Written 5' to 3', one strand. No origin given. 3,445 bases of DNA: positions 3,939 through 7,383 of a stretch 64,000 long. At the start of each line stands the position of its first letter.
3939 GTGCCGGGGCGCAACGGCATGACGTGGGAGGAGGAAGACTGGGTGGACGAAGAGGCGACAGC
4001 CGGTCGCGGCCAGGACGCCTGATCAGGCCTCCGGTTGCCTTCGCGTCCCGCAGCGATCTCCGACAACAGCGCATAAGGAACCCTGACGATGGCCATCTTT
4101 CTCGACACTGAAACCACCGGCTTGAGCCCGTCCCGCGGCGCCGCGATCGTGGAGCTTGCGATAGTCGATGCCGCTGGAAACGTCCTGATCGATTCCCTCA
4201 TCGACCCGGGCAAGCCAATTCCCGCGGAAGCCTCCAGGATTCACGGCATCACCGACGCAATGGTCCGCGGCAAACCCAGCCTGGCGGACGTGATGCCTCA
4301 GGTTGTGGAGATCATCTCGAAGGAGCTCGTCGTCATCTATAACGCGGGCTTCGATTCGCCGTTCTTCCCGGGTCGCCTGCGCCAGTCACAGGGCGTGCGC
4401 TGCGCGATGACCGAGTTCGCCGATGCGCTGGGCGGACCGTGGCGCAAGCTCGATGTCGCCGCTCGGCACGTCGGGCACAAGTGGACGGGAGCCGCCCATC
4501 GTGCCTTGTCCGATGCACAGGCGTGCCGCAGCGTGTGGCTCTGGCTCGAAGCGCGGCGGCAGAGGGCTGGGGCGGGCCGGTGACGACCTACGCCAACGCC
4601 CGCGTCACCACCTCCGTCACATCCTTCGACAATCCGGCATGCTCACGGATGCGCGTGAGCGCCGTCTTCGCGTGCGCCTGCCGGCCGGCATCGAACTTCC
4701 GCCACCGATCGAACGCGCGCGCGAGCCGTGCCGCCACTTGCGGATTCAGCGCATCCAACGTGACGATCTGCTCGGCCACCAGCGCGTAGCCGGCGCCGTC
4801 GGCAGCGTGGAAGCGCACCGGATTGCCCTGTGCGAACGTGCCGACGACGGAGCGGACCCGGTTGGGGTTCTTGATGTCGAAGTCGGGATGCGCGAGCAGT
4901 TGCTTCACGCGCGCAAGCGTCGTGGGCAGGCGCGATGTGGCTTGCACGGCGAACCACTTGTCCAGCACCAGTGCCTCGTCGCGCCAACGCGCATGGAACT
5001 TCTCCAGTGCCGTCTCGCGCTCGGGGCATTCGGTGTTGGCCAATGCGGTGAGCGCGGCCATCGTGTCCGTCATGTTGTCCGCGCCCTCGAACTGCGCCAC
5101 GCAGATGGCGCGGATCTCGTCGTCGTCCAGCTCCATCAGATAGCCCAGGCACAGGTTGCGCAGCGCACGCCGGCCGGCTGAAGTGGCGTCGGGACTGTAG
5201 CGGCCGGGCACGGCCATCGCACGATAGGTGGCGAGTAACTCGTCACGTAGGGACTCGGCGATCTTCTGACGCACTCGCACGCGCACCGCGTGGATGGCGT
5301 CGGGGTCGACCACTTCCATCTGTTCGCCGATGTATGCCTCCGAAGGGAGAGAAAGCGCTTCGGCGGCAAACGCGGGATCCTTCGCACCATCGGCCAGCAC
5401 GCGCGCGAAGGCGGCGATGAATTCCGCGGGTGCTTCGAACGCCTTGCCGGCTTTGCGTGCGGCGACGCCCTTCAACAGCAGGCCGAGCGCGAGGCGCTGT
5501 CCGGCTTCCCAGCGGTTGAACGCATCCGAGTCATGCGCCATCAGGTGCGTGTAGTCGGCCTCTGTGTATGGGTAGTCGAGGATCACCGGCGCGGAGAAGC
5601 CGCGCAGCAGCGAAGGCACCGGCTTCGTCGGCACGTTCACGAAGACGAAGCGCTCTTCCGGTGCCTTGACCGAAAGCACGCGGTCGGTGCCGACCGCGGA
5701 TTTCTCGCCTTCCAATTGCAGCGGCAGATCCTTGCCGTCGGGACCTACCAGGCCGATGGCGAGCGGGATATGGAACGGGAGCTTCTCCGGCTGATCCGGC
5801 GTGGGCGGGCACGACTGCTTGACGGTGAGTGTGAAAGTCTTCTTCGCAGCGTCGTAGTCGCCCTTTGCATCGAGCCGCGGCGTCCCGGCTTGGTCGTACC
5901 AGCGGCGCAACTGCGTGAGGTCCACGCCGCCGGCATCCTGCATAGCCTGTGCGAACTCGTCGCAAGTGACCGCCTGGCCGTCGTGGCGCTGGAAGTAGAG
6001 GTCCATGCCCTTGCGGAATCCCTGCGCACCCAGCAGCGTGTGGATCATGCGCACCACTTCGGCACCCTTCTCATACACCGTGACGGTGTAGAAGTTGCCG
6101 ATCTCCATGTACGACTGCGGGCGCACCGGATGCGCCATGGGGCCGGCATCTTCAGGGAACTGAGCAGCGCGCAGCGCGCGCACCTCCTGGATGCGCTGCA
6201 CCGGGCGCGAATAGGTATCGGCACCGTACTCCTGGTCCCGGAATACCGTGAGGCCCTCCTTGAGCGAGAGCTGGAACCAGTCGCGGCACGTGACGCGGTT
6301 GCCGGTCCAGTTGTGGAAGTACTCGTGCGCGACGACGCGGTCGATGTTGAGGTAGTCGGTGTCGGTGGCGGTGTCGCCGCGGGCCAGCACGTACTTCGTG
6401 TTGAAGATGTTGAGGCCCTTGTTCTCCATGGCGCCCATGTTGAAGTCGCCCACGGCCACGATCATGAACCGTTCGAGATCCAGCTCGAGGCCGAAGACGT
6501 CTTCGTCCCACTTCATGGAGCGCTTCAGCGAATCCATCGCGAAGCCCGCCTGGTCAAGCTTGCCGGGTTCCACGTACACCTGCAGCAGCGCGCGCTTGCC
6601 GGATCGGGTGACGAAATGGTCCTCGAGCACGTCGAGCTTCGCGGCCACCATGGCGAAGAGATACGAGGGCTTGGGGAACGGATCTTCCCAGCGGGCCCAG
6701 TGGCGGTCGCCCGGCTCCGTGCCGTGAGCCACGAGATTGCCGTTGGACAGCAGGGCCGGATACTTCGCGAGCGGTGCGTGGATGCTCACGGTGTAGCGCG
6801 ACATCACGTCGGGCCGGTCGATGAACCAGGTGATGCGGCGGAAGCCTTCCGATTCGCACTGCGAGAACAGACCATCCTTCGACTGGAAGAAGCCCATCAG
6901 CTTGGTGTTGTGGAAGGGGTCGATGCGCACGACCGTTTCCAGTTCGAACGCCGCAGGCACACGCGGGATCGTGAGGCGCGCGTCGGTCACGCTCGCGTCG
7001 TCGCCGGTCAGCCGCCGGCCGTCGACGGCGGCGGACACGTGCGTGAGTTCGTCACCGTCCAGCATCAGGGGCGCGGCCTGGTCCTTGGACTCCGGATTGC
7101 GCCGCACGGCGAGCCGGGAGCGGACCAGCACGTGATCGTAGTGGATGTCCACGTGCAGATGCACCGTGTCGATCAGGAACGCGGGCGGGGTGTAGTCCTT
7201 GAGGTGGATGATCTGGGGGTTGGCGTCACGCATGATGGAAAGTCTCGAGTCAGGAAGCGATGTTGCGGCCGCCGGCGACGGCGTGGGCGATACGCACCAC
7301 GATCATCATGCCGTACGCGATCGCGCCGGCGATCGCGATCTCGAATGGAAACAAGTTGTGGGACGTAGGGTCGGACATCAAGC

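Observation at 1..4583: Left-edge accessory block: split helicase-nuclease, micro-ORF, Cys-rich unknown protein and DEDD exonuclease (candidate undescribed nucleic-acid-targeting or defence module)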

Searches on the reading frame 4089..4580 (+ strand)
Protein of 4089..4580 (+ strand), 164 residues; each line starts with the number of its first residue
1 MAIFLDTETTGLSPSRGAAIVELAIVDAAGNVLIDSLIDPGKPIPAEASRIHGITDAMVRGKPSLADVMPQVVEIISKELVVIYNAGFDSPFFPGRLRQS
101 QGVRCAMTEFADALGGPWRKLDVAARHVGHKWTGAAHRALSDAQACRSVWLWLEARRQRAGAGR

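Call 7: search_protein_families(library=pfam, proteins=[window:4089-4580:+], max_evalue=0.01)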
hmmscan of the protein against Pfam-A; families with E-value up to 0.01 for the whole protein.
window:4089-4580:+ (164 aa): 2 families
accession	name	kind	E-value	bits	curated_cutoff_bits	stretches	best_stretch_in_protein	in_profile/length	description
PF00929.31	RNase_T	-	1.6e-19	71.5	24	1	3-146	1-160/164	Exonuclease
PF13482.12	RNase_H_2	-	0.0048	17.3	22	0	3-43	1-42/165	RNase_H superfamily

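Call 8: search_protein_families(library=padloc, proteins=[window:4089-4580:+], max_evalue=0.01)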
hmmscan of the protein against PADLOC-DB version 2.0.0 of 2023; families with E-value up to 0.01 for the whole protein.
window:4089-4580:+ (164 aa): 3 families
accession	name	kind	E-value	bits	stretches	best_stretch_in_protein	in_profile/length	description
PDLC01247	DEDDh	-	5.5e-33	112.6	1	3-150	1-138/139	"CAS-I,CAS-II,CAS-III,CAS-IV,CAS-V,CAS-VI; associated"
PDLC05027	PDC-S48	-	1.6e-22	78.2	1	5-149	9-162/411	-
PDLC05028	PDC-S48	-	1.4e-20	71.4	1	4-153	22-179/512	-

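Call 9: search_protein_families(library=ncbifam, proteins=[window:4089-4580:+], max_evalue=0.01)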
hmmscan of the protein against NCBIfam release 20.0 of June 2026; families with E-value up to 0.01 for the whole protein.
window:4089-4580:+ (164 aa): 25 families
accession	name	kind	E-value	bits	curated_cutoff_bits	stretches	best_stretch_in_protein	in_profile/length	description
TIGR01406.1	dnaQ_proteo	equivalog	2.4e-21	76.4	222.7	1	3-158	3-173/231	DNA polymerase III subunit epsilon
NF005907.0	PRK07883.1-5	equivalog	5.9e-19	67.9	454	1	4-149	32-187/584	DEDD exonuclease domain-containing protein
NF005906.0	PRK07883.1-4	equivalog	5.3e-18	64.7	495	1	5-154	11-168/563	DEDD exonuclease domain-containing protein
NF004316.1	PRK05711.1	equivalog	2e-17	63.6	196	1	3-105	4-110/234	DNA polymerase III subunit epsilon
NF004963.0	PRK06309.1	equivalog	4.8e-17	62.4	245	1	2-101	4-104/232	DNA polymerase III subunit epsilon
NF006615.0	PRK09182.1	subfamily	7.6e-17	61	207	1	2-148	52-205/307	3'-5' exonuclease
NF004964.0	PRK06310.1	equivalog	1.7e-16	60.4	236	1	3-149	10-166/250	DNA polymerase III subunit epsilon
TIGR00573.1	dnaq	subfamily_domain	2.4e-16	59.9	71.5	1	5-101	12-110/217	exonuclease, DNA polymerase III, epsilon subunit family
NF005905.0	PRK07883.1-3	equivalog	2.5e-16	59.4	508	1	4-149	28-183/581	DEDD exonuclease domain-containing protein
NF005289.0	PRK06807.1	equivalog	2.8e-15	56.4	335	1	4-97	12-107/313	3'-5' exonuclease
NF001688.0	PRK00448.1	equivalog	5.4e-15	54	873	1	4-152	427-583/1445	PolC-type DNA polymerase III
TIGR01405.1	polC_Gram_pos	equivalog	9e-15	53.4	1043.45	1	4-152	193-349/1211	DNA polymerase III subunit alpha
NF005904.0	PRK07883.1-2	equivalog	1.8e-14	53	969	1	4-146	34-186/584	DEDD exonuclease domain-containing protein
NF005981.0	PRK08074.1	equivalog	1.9e-14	52.6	789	1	4-109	7-114/931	ATP-dependent DNA helicase DinG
NF005836.0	PRK07740.1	equivalog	2.3e-14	53.4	261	1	3-150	62-219/244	hypothetical protein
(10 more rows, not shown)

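Call 21: search_protein_families(library=phrogs, proteins=[window:4089-4580:+], max_evalue=1)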
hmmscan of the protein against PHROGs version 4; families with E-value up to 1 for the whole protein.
window:4089-4580:+ (164 aa): 6 families
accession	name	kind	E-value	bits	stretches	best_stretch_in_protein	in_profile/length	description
phrog_192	-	DNA, RNA and nucleotide metabolism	2.6e-40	140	1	1-153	107-270/397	DNA polymerase exonuclease subunit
phrog_14632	-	DNA, RNA and nucleotide metabolism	3.3e-12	46.8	1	4-93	86-177/380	DNA polymerase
phrog_25825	-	unknown function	0.0014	19.7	1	3-56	64-115/127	-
phrog_29618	-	DNA, RNA and nucleotide metabolism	0.015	15.8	1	2-89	33-117/306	exonuclease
phrog_2259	-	DNA, RNA and nucleotide metabolism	0.066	13.8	1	131-159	150-178/186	Rnase H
phrog_11889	-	unknown function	0.067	14.4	0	1-32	1-33/81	-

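Call 59: find_homologous_proteins(query=window:4089-4580:+, max_evalue=1e-20)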
Query window:4089-4580:+ (164 aa): 631 proteins with E <= 1e-20 among 3316 candidates; the best 120 are listed.
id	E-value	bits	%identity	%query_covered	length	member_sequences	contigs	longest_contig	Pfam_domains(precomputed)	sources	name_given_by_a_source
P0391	1.4e-103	361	100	100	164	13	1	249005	PF00929.32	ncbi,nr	ncbi:MAG: 3'-5' exonuclease [Burkholderiales bacterium]|nr:3'-5' exonuclease [Burkholderiales bacter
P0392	8.3e-94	330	91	100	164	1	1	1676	PF00929.32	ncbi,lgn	-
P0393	2.5e-91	322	88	99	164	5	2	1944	PF00929.32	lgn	-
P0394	1.6e-77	277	78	97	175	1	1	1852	PF00929.32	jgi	jgi:DNA polymerase III epsilon subunit-like protein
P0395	3.5e-74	266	75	95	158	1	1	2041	PF00929.32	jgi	jgi:DNA polymerase III subunit epsilon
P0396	5.3e-74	265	72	97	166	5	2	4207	PF00929.32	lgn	-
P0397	7.6e-74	265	70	97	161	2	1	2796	PF00929.32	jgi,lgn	-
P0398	8.1e-72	258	71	97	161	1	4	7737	PF00929.32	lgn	-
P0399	2.4e-71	257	72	97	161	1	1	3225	PF00929.32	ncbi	-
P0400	4.9e-71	256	70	96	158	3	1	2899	PF00929.32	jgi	-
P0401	1.1e-70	254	72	97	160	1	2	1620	PF00929.32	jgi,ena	-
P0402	2.3e-70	253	70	96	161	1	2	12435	PF00929.32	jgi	jgi:DNA polymerase III epsilon subunit-like protein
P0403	6.6e-70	252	70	95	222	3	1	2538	PF00929.32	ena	-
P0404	8.6e-70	251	71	97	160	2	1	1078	PF00929.32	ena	-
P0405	2.7e-69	250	71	97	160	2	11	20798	PF00929.32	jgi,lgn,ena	jgi:DNA polymerase III epsilon subunit-like protein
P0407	5.1e-68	246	70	97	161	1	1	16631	PF00929.32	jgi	-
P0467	2.4e-61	224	64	94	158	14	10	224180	PF00929.32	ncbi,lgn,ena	-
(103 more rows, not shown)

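Call 60: find_encoding_contigs(protein=P0405, flank=6000, max_places=3)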
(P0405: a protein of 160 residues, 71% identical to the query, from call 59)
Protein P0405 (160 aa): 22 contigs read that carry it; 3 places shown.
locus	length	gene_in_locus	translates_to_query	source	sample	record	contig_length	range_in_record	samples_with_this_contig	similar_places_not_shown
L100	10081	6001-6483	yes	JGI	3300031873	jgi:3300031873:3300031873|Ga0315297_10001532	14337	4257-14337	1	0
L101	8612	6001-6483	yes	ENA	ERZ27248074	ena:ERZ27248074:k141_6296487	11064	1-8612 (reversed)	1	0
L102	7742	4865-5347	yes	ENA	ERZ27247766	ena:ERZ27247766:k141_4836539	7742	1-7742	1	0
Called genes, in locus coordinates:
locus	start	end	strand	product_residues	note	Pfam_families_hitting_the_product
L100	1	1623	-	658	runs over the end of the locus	PF02518:HATPase_c, PF00204:DNA_gyraseB, PF01751:Toprim, PF00986:DNA_gyraseB_C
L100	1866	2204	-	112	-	PF02452:PemK_toxin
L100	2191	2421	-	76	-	PF15937:PrlF_antitoxin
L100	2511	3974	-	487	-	PF01926:MMR_HSR1, PF11981:DUF3482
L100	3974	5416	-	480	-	PF11067:DUF2868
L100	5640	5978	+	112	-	-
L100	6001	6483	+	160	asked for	PF00929:RNase_T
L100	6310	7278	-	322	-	-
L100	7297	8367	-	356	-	-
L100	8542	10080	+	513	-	?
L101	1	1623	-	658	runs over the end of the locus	PF02518:HATPase_c, PF00204:DNA_gyraseB, PF01751:Toprim, PF00986:DNA_gyraseB_C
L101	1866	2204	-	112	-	PF02452:PemK_toxin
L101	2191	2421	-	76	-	PF15937:PrlF_antitoxin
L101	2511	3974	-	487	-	PF01926:MMR_HSR1, PF11981:DUF3482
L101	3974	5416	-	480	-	PF11067:DUF2868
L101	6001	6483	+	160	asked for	PF00929:RNase_T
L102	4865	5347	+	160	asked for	PF00929:RNase_T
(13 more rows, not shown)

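Call 61: find_encoding_contigs(protein=P0467, flank=6000, max_places=2)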
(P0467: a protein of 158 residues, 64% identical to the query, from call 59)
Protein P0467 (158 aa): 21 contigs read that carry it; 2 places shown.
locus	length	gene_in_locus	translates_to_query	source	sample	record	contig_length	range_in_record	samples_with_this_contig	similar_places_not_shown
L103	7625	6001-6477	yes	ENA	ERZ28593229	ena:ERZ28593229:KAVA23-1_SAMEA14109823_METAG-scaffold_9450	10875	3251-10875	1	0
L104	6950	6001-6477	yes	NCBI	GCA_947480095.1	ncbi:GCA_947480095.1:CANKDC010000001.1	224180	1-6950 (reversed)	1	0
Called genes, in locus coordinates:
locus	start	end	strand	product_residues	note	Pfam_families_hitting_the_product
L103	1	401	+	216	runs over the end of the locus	PF01323:DSBA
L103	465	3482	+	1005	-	PF01565:FAD_binding_4, PF02913:FAD-oxidase_C, PF13183:Fer4_8, PF13534:Fer4_17 (weak), PF02754:CCG (faint)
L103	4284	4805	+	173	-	PF08378:NERD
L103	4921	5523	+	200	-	PF12802:MarR_2 (weak), PF18765:Polbeta (weak)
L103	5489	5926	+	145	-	-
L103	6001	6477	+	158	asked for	PF00929:RNase_T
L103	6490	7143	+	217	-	PF12796:Ank_2, PF13857:Ank_5 (faint), PF13606:Ank_3 (faint), PF00023:Ank (weak), PF12796:Ank_2, PF13637:Ank_4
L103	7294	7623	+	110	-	?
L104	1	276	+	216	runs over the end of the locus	PF01323:DSBA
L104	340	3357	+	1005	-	PF01565:FAD_binding_4, PF02913:FAD-oxidase_C, PF13183:Fer4_8, PF13534:Fer4_17 (weak), PF02754:CCG (faint)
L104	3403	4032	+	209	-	PF00730:HhH-GPD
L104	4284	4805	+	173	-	PF08378:NERD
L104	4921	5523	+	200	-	PF12802:MarR_2 (weak), PF18765:Polbeta (weak)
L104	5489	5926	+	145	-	-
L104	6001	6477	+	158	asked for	PF00929:RNase_T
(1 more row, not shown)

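Call 62: find_encoding_contigs(protein=P0407, flank=6000, max_places=2)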
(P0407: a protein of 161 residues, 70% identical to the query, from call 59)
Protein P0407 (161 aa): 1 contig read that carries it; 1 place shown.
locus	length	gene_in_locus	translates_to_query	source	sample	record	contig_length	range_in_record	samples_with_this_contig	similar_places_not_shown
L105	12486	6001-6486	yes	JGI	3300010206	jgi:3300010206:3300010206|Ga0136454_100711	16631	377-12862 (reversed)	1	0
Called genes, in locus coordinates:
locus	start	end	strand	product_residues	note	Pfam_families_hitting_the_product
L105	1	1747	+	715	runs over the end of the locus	-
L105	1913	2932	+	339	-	PF08378:NERD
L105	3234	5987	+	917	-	PF00580:UvrD-helicase, PF13245:AAA_19, PF13604:AAA_30 (faint), PF13361:UvrD_C, PF13538:UvrD_C_2 (faint), PF01930:Cas_Cas4 (faint), PF12705:PDDEXK_1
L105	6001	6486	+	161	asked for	PF00929:RNase_T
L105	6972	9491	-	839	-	PF00486:Trans_reg_C, PF13191:AAA_16, PF20703:nSTAND1 (weak), PF13401:AAA_22, PF25872:HTH_77 (weak)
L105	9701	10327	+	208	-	PF01810:LysE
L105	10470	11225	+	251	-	PF12570:DUF3750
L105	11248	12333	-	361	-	PF08240:ADH_N, PF00107:ADH_zinc_N, PF13602:ADH_zinc_N_2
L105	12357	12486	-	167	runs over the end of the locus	?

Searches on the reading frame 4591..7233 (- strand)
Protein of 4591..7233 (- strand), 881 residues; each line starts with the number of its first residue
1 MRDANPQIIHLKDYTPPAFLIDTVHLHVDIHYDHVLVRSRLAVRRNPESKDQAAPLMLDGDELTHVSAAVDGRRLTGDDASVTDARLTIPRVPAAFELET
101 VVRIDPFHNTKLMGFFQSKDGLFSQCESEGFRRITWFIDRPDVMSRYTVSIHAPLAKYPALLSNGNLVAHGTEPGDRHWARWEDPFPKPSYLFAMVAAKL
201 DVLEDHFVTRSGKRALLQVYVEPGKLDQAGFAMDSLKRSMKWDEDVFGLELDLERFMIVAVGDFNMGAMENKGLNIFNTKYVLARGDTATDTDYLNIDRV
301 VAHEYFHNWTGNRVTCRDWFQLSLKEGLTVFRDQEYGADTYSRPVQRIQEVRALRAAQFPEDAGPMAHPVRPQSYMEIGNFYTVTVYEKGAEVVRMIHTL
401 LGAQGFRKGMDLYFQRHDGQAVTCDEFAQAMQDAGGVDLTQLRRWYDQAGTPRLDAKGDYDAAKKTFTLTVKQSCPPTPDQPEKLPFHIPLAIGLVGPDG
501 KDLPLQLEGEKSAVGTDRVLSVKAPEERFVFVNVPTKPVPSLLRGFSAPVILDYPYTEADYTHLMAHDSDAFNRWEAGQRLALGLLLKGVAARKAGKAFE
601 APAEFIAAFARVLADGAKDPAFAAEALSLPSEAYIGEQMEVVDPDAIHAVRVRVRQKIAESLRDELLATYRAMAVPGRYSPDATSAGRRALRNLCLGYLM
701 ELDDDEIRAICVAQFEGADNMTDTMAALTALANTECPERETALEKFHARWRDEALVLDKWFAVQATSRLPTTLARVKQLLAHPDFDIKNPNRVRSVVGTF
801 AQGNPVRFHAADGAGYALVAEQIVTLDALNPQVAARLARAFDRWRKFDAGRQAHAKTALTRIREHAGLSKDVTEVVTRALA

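Call 63: find_related_loci(query=window:4591-7233:-, collection=metagenome_contigs, flank=8000)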
Query window:4591-7233:- (881 aa) in metagenome_contigs; peptide patterns used: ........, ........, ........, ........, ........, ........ (x = any residue, [..] = any of these).
600 stretches matched a pattern (row limit reached: there are more); 598 encode a relative of the query (tblastn E <= 1e-3); the best 80 are kept; 80 distinct loci.
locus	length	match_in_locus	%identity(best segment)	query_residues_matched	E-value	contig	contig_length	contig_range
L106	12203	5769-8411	95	1-881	0e+0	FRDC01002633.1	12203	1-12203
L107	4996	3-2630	76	7-881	0e+0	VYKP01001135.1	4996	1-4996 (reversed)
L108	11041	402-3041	74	1-881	0e+0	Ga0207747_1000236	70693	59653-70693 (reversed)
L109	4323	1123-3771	73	1-881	0e+0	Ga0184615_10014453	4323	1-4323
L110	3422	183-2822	71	1-881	0e+0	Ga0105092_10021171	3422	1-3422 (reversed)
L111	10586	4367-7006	71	1-881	0e+0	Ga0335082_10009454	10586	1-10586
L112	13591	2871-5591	68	1-881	0e+0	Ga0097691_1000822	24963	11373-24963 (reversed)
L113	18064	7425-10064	69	1-881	0e+0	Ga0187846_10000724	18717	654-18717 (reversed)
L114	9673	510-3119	67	1-880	0e+0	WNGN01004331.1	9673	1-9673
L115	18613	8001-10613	69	1-881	0e+0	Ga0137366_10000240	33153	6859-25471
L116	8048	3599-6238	67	1-881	0e+0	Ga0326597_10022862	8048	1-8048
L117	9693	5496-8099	67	1-881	0e+0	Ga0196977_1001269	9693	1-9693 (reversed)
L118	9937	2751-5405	68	1-880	0e+0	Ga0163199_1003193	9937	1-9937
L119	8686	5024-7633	66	1-881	0e+0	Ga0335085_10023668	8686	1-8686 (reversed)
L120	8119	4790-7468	67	1-880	0e+0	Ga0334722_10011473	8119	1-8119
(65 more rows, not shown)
